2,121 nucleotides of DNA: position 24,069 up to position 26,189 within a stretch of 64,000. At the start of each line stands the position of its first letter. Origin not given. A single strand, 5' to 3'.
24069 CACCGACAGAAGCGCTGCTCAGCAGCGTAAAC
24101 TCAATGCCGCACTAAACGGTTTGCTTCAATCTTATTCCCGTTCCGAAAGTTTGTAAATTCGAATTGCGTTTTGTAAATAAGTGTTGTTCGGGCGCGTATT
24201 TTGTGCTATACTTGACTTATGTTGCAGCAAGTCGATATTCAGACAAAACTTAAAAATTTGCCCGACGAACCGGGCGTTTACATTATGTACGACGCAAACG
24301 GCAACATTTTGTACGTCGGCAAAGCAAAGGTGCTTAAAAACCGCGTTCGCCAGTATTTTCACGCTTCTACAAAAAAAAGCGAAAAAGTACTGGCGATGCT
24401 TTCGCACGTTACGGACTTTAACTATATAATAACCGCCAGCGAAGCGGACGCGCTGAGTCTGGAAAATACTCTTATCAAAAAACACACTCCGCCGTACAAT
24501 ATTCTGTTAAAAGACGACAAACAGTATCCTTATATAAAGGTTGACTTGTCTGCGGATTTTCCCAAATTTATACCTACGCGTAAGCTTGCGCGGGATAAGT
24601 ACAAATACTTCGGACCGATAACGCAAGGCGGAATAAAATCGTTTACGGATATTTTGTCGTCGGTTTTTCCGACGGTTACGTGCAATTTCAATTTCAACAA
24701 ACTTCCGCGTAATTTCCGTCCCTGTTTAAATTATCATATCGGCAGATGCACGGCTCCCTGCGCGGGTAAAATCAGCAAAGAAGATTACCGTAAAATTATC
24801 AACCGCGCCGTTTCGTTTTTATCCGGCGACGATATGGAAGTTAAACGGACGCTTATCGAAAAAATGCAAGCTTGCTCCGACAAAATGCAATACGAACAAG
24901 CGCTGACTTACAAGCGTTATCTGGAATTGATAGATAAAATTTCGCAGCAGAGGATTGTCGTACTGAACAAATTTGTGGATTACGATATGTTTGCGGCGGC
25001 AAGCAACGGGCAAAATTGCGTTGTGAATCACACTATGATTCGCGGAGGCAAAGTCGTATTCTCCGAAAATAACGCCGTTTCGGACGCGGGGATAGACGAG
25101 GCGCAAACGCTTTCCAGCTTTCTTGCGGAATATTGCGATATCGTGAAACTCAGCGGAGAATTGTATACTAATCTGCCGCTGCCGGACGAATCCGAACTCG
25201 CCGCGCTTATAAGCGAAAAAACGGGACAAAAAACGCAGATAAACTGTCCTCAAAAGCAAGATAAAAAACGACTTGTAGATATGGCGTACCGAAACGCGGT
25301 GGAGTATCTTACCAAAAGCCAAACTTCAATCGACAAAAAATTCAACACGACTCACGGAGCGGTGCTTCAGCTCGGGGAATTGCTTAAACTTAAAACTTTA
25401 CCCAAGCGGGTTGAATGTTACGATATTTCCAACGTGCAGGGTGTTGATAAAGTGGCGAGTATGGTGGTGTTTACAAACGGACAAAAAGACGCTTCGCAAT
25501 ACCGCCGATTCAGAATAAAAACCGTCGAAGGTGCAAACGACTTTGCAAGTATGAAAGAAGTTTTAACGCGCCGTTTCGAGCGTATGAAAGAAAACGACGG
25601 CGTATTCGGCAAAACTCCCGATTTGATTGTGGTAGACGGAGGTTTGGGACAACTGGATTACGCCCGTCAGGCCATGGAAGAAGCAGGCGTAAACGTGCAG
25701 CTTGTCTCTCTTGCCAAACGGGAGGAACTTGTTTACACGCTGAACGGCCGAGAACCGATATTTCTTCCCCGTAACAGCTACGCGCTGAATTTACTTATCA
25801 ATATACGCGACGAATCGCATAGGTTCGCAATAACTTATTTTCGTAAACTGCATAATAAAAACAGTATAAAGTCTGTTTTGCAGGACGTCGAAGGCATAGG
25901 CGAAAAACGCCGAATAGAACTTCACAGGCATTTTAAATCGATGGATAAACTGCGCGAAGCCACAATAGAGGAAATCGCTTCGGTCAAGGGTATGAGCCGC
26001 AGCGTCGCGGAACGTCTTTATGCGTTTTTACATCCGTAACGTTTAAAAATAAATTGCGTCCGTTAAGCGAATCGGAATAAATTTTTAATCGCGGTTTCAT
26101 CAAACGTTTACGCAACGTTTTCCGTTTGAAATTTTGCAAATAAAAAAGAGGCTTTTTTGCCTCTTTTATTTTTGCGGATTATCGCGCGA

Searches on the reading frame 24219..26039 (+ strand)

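Call 20: search_protein_families(library=pfam, proteins=[window:24219-26039:+], max_evalue=0.00001)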
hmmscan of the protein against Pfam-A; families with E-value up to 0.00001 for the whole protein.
window:24219-26039:+ (606 aa): 6 families
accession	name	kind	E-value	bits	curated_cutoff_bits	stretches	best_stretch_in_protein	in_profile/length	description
PF08459.17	UvrC_RNaseH_dom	-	2.9e-53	180.4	22.3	1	387-538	2-159/159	UvrC RNAse H endonuclease domain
PF22920.2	UvrC_RNaseH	-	1.3e-22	80.3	24.3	1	254-366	1-115/116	UvrC Ribonuclease H-like domain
PF01541.30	GIY-YIG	-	4.8e-11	43.2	22.6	1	18-94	2-78/78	GIY-YIG catalytic domain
PF14520.12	HHH_5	-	3.1e-09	37.6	27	1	553-604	3-55/57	Helix-hairpin-helix domain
PF12826.13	HHH_2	-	9.7e-08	32.5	27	1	560-605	11-56/64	Helix-hairpin-helix motif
PF00633.29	HHH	-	1.2e-06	28.5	24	0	575-603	2-30/30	Helix-hairpin-helix motif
